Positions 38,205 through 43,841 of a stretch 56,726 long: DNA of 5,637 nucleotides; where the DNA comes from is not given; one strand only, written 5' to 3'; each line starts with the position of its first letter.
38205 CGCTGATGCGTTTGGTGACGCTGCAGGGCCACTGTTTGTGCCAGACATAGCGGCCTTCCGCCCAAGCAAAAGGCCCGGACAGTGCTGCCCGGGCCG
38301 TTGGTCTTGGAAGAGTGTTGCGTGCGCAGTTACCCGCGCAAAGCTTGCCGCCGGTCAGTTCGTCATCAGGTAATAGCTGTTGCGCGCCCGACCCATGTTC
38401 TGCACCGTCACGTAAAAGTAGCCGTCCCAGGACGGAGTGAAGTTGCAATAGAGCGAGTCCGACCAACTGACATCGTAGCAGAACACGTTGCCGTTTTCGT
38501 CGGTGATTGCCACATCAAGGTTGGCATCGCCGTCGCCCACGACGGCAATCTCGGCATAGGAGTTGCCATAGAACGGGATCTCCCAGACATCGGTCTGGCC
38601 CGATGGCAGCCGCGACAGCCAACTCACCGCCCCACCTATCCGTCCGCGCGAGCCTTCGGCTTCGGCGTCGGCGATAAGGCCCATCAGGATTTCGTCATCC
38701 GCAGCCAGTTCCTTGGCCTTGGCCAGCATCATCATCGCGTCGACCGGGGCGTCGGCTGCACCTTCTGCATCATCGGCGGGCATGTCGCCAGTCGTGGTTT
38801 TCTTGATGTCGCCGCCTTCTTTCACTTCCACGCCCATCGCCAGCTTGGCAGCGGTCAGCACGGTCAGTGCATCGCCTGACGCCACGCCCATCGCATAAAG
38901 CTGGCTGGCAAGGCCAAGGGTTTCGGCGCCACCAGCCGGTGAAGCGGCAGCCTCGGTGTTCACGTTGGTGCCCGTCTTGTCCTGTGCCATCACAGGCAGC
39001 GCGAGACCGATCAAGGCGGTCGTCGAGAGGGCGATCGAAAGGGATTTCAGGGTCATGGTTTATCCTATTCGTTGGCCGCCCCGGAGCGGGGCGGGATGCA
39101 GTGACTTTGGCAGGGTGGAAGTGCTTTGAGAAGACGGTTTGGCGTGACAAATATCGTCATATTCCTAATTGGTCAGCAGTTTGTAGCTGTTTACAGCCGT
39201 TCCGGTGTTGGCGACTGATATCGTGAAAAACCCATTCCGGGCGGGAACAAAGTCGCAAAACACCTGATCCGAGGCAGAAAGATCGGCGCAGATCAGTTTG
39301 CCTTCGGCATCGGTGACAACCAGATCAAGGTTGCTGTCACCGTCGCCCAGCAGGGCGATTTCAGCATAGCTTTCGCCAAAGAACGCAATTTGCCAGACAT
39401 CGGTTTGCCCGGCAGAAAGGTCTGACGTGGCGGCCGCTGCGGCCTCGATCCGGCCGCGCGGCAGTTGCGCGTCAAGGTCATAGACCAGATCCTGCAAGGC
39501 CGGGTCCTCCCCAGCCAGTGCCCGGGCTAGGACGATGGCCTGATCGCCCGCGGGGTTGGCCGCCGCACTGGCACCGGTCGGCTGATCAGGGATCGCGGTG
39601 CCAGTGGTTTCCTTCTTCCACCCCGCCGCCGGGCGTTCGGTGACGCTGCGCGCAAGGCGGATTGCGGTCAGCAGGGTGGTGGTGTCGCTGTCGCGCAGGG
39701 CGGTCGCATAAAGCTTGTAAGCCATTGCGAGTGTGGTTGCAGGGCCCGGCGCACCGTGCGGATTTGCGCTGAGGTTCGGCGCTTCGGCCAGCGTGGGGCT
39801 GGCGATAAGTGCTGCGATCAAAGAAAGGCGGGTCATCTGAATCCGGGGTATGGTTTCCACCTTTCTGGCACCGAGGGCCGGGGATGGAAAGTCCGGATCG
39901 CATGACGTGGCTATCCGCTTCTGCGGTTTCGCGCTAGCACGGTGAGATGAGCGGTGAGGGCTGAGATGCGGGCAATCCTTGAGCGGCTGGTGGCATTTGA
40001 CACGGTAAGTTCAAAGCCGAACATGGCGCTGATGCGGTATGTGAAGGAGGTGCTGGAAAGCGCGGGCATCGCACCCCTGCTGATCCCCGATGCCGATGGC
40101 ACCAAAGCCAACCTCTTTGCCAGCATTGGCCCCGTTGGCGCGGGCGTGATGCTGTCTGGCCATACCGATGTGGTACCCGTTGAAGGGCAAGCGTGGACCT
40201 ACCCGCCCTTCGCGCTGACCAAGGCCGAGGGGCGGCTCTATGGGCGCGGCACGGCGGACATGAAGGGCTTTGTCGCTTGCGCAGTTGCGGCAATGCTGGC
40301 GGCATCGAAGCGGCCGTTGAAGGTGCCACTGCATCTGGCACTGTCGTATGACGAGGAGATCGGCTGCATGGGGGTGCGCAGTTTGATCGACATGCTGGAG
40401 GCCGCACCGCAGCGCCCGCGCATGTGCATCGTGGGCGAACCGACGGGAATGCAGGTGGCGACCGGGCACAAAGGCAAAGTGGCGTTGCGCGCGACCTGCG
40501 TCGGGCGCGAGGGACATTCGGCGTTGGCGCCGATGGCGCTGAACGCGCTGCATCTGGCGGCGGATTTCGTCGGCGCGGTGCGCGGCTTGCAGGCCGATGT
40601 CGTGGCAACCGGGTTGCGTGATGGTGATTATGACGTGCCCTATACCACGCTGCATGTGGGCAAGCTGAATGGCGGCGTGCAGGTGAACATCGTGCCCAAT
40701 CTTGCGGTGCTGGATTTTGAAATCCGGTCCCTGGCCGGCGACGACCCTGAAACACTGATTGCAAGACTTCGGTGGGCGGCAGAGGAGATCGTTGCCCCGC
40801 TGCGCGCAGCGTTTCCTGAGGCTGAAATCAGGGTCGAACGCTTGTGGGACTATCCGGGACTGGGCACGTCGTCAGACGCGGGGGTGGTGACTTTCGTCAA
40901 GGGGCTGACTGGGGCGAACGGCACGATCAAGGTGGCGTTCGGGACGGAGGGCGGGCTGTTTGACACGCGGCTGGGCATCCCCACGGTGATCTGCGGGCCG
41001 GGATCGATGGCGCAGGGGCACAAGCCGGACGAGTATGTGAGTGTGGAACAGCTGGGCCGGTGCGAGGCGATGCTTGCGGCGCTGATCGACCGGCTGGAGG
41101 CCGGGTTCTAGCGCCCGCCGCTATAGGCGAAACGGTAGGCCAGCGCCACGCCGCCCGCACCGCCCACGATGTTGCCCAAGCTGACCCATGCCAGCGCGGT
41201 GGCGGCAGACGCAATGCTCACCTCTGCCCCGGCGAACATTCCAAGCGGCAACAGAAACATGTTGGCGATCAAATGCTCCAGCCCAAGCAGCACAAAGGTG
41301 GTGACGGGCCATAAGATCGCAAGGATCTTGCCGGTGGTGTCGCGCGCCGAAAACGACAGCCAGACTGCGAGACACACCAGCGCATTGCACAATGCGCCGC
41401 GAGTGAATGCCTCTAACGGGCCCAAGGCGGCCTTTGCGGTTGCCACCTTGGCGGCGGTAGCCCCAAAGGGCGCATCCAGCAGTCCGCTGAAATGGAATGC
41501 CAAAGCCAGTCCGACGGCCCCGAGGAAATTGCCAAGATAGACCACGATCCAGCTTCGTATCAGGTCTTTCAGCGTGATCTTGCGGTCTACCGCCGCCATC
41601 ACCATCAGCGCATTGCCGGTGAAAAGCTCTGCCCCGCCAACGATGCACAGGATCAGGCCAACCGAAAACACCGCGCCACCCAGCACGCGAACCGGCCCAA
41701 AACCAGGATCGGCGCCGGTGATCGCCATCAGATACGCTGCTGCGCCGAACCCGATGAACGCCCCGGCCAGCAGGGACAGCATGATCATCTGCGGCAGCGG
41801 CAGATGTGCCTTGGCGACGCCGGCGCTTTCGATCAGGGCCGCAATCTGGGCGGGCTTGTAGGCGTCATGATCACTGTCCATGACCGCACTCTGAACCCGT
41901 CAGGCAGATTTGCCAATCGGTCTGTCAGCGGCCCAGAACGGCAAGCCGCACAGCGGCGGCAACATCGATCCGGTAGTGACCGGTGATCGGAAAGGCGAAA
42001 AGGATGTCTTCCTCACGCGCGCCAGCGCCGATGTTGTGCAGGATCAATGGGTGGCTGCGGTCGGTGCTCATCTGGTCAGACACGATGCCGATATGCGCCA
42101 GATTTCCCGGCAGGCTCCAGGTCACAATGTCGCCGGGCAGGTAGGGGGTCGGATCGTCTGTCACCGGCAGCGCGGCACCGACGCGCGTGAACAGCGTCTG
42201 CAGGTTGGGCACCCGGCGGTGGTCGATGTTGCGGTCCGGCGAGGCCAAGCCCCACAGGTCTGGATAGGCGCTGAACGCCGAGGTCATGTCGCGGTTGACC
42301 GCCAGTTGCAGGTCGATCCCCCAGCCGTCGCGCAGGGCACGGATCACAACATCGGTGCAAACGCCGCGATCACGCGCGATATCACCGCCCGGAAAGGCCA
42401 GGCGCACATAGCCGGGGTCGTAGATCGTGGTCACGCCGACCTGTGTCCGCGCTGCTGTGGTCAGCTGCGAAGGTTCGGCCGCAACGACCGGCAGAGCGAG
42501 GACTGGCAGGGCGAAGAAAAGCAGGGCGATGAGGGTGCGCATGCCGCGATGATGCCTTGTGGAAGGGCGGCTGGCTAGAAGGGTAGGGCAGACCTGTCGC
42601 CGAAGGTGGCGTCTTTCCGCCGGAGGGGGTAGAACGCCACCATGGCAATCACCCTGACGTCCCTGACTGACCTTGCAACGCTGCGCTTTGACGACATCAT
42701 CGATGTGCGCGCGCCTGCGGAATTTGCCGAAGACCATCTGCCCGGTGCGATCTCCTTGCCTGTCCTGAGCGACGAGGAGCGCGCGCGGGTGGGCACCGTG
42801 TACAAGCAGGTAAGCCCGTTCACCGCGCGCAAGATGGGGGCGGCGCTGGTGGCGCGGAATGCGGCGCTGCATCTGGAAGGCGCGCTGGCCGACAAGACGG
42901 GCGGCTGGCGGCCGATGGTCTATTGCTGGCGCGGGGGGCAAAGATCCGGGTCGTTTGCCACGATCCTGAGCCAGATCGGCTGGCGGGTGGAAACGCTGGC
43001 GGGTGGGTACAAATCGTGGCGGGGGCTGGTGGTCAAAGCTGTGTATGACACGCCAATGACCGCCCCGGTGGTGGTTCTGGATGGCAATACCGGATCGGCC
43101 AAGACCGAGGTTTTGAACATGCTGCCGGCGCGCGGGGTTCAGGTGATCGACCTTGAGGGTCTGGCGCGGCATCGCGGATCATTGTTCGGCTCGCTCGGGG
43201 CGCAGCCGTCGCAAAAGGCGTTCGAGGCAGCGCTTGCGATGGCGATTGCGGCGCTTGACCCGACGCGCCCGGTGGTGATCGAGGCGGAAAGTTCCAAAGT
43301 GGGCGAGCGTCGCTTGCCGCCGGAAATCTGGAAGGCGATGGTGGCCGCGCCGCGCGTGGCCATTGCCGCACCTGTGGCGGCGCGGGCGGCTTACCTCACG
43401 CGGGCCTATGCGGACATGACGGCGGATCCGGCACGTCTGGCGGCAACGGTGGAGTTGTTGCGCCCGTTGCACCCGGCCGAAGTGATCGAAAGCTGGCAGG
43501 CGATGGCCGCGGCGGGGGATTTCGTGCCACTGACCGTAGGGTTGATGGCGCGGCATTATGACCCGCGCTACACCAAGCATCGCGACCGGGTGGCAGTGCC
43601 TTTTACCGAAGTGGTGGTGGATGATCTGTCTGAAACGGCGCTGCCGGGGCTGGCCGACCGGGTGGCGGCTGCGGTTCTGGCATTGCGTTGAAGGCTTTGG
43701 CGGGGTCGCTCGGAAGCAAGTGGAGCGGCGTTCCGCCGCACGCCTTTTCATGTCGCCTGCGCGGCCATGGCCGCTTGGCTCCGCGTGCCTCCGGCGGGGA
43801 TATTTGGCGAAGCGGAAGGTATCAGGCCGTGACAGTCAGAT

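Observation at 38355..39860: Triplicated stand-alone secreted PPC-type beta-sandwich protein with an invariant C-terminus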

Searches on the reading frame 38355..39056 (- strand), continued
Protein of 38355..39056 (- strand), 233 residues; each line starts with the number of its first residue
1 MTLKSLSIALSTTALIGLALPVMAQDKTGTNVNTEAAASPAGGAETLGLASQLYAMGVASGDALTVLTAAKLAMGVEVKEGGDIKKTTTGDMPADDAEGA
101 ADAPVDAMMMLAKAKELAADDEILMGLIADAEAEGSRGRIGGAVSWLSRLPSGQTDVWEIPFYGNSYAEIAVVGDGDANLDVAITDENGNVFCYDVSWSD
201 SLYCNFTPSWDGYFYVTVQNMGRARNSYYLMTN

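Call 78: search_protein_families(library=pfam, proteins=[L046:6330-7928:+, L046:7932-8981:+, L046:8978-9886:+, L046:10743-13070:-, L046:14360-16489:+], max_evalue=0.001)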
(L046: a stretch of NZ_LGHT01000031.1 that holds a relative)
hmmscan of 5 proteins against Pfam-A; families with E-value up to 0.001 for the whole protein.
L046:6330-7928:+ (532 aa): 2 families
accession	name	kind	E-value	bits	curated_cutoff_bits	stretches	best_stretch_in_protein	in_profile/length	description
PF00206.25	Lyase_1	-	4.5e-38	131.9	27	1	80-336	39-311/312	Lyase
PF14698.11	ASL_C2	-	5.2e-09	36.9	27.3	1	402-442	2-41/69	Argininosuccinate lyase C-terminal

L046:7932-8981:+ (349 aa): 7 families
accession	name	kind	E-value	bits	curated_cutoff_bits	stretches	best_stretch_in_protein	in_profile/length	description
PF00005.33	ABC_tran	-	2.3e-33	116.2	25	1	19-161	1-136/137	ABC transporter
PF08402.16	TOBE_2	-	6.5e-13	49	21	1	272-341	1-76/76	TOBE domain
PF03459.23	TOBE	-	1.1e-07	32.4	22.3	1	286-340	5-64/64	TOBE domain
PF17912.7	OB_MalK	-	3.1e-07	31.6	27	1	235-279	1-53/53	MalK OB fold domain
PF13304.12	AAA_21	-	7.5e-07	29.9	27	0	117-194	221-300/304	AAA domain, putative AbiEii toxin, Type IV TA system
PF02463.25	SMC_N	-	4.9e-06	26.6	40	1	30-210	25-217/220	RecF/RecN/SMC N terminal domain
PF17850.7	CysA_C_terminal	-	1.4e-05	26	29.7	1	240-279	1-41/43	CysA C-terminal regulatory domain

L046:8978-9886:+ (302 aa): 1 family
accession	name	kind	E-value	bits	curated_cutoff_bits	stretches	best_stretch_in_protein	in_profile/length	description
PF00294.29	PfkB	-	8.2e-33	114.5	25.8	1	30-288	21-296/302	pfkB family carbohydrate kinase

L046:10743-13070:- (775 aa): 11 families
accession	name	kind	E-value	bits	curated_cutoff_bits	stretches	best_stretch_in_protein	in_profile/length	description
PF22706.1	Tex_central_region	-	1.5e-61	207.9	27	1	136-309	1-178/178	Tex central region-like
PF16921.10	Tex_YqgF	-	3.3e-51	173.4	27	1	325-453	1-126/126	Tex protein YqgF-like domain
PF12836.13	HHH_3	-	6.7e-29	100.2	27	1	493-557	1-65/65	Helix-hairpin-helix motif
PF09371.15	Tex_N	-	1.5e-28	98.8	32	1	8-81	2-75/75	Tex-like protein N-terminal domain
PF17674.7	HHH_9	-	1.1e-21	77.9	23.1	1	563-631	1-70/70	HHH domain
PF00575.29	S1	-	3.9e-20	72.5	22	1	650-721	3-74/74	S1 RNA binding domain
PF14635.12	HHH_7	-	8.9e-09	36.1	27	1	471-559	10-104/104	Helix-hairpin-helix motif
PF14639.11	YqgF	-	3.8e-06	27.2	35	1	391-460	73-147/150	Holliday-junction resolvase-like of SPT6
PF23459.1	S1_RRP5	-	3.9e-06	27.8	27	1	649-710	1-62/72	RRP5 S1 domain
PF03934.19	T2SSK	-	6.6e-06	26.8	24.2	1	498-545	1-48/63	Type II secretion system (T2SS), protein K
PF14579.12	HHH_6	-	0.0007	20.2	25.6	0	508-550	27-72/90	Helix-hairpin-helix motif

L046:14360-16489:+ (709 aa): 1 family
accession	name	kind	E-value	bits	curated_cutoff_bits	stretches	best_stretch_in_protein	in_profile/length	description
PF01432.26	Peptidase_M3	-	4.4e-109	366.3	27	1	263-704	2-456/457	Peptidase family M3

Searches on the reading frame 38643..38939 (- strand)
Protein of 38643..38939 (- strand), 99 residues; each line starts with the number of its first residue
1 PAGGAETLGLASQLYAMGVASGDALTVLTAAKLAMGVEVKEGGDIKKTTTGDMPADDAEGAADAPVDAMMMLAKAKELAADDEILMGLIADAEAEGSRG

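Call 79: predict_structure(alignment_id=A5)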
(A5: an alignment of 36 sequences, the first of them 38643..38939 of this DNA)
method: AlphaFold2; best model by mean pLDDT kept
length: 99 residues; sequences in the alignment: 36
mean_pLDDT: 71.0   pTM: 0.60
mean pLDDT of the five models: 71.0, 70.5, 69.7, 67.0, 65.8
residues with pLDDT >= 90: 7; 70-90: 56; 50-70: 10; < 50: 26
segments of 3 or more residues with pLDDT < 50: 40-64
pLDDT, mean of each block of 10 residues (from residue 1): 71 88 89 73 40 39 62 87 89 74
secondary structure, 60 per line:
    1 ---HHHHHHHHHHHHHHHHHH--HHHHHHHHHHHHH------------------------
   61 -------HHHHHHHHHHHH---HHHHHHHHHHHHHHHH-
elements in order: H4-21 H24-36 H68-79 H83-98

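Call 83: fold_search(model_id=the predicted structure, library=pdb)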
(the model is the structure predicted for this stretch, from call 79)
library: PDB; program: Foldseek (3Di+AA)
matches with E <= 10: 8; with E <= 0.001: 0
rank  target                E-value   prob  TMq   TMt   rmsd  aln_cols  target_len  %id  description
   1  8e0n_F                6.2e+00  0.15  0.31  0.19  11.7        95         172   15  Homotrimeric variant of tcTRP9, BGL18 (released 2023-04-12)
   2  9y6s_6y               6.5e+00  0.10  0.31  0.10   9.1        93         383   20  96-nm repeat of the Leishmania tarentolae doublet microtubule (released 2025-12-17)
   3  9k7x_A                7.7e+00  0.09  0.35  0.38   6.2       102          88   19  Crystal structure of designed calcium-induced homotrimer C3-Ca1-DN*3-20 (released 2025-10-29)
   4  6xr2_C                9.0e+00  0.11  0.31  0.19  12.1        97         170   16  Computationally designed right-handed alpha/alpha homotrimeric toroid with 3 repeats per subunit (released 2021-07-14)
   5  1x8z_A                9.0e+00  0.09  0.33  0.23  10.7        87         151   14  Crystal structure of a pectin methylesterase inhibitor from Arabidopsis thaliana (released 2004-12-28)
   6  9k7x_F                9.0e+00  0.08  0.35  0.39   6.2       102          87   19  Crystal structure of designed calcium-induced homotrimer C3-Ca1-DN*3-20 (released 2025-10-29)
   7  9k7x_E                9.0e+00  0.04  0.27  0.29   6.8       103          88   21  Crystal structure of designed calcium-induced homotrimer C3-Ca1-DN*3-20 (released 2025-10-29)
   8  8f6q_A                9.5e+00  0.12  0.31  0.16  11.9        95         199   16  CryoEM structure of designed modular protein oligomer C8-71 (released 2023-11-29)

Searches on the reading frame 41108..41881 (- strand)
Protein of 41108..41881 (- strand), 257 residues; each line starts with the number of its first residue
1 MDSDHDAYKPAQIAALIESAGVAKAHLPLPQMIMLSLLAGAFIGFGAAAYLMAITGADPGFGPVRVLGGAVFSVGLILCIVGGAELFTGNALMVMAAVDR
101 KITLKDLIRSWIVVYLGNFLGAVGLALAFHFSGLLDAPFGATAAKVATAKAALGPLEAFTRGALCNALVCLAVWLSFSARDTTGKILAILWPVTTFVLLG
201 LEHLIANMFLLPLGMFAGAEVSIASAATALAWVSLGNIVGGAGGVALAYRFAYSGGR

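Call 103: search_protein_families(library=pfam, proteins=[window:41108-41881:-], max_evalue=0.00001)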
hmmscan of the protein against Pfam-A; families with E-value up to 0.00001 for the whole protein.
window:41108-41881:- (257 aa): 1 family
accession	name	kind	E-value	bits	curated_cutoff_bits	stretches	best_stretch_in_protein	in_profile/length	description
PF01226.23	Form_Nir_trans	-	9.6e-72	241.7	34.6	1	13-250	2-239/240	Formate/nitrite transporter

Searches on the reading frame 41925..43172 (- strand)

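Call 46: search_protein_families(library=pfam, proteins=[window:41925-43172:-], max_evalue=0.001)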
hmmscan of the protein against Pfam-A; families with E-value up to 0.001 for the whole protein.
window:41925-43172:- (415 aa): 1 family
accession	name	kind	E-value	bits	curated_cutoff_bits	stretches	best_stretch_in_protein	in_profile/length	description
PF06940.17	DUF1287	-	1e-63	214.4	25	1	239-401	2-162/163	Domain of unknown function (DUF1287)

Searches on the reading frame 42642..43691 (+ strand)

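Call 103: search_protein_families(library=pfam, proteins=[window:42642-43691:+], max_evalue=0.00001)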
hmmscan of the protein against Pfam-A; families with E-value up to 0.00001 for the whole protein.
window:42642-43691:+ (349 aa): 1 family
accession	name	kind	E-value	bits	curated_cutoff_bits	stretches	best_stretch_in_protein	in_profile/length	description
PF00581.25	Rhodanese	-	5.7e-11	43.2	22.2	1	18-127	15-100/102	Rhodanese-like domain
